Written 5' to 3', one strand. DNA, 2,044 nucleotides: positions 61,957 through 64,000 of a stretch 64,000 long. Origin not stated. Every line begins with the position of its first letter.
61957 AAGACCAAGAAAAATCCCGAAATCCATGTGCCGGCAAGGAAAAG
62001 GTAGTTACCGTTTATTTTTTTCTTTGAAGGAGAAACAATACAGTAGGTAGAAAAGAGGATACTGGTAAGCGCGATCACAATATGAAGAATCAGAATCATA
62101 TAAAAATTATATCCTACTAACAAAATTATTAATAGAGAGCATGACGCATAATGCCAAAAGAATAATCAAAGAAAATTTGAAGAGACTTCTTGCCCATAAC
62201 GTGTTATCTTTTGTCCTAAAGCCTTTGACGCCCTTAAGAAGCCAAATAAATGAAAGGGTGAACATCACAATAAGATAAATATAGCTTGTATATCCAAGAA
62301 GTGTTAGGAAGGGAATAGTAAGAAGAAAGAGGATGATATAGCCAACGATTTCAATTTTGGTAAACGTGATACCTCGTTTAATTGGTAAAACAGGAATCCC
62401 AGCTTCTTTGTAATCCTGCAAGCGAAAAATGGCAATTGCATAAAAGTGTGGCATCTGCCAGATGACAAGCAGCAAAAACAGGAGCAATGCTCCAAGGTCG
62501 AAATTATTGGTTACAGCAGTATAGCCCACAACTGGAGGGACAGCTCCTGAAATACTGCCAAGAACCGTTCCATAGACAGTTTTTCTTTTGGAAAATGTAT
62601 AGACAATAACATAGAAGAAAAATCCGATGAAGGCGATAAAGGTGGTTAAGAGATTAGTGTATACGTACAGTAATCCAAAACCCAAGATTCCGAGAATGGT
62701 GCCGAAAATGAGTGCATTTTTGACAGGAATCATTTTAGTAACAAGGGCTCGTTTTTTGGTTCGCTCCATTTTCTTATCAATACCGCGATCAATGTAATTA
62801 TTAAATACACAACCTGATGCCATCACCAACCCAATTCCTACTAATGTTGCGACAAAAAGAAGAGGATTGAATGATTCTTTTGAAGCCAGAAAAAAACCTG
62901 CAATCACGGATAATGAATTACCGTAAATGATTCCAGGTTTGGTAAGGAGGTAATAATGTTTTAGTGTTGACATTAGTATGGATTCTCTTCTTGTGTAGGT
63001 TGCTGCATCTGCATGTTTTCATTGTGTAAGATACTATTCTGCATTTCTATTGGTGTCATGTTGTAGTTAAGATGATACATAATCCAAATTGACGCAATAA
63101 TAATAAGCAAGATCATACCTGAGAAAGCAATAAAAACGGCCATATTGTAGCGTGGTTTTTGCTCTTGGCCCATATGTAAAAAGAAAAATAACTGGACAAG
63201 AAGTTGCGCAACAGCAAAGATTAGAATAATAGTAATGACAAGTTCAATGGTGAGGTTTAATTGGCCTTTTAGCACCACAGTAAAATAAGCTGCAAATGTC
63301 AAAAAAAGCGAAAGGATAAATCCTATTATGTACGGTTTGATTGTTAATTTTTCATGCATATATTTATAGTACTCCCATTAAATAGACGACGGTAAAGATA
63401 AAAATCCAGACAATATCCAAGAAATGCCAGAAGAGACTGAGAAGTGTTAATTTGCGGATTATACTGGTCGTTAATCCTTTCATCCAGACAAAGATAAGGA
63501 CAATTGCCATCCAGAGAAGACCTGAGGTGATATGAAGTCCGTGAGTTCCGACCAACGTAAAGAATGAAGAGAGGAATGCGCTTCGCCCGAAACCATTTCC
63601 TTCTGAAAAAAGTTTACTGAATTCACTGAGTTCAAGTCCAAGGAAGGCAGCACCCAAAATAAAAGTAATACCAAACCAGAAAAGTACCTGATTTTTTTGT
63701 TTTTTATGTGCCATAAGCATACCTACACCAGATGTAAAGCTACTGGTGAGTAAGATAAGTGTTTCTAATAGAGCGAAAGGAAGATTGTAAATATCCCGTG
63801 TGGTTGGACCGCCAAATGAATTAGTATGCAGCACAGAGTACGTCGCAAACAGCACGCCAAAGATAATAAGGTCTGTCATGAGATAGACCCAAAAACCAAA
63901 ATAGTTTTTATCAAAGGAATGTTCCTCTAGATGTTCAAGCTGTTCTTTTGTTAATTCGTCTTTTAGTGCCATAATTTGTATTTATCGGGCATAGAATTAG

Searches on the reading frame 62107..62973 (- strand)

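Call 11: search_protein_families(library=pfam, proteins=[window:62107-62973:-], max_evalue=0.00001)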
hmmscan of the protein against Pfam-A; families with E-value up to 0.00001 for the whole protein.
window:62107-62973:- (288 aa): 1 family
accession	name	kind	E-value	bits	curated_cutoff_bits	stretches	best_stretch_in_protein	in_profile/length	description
PF01040.23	UbiA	-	5.3e-63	213.1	34.2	1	22-270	4-250/250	UbiA prenyltransferase family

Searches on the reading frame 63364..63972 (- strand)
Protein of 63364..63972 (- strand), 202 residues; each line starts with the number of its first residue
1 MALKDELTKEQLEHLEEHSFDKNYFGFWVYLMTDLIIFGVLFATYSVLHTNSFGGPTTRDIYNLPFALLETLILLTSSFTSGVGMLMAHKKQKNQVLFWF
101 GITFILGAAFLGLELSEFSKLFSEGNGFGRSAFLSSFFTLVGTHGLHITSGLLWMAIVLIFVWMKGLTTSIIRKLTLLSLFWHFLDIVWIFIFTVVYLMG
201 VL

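Call 11: search_protein_families(library=pfam, proteins=[window:63364-63972:-], max_evalue=0.00001)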
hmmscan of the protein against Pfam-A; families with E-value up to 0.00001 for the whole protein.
window:63364-63972:- (202 aa): 1 family
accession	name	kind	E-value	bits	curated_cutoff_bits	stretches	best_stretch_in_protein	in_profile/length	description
PF00510.24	COX3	-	4.6e-10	40.2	23.8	1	25-200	78-257/258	Cytochrome c oxidase subunit III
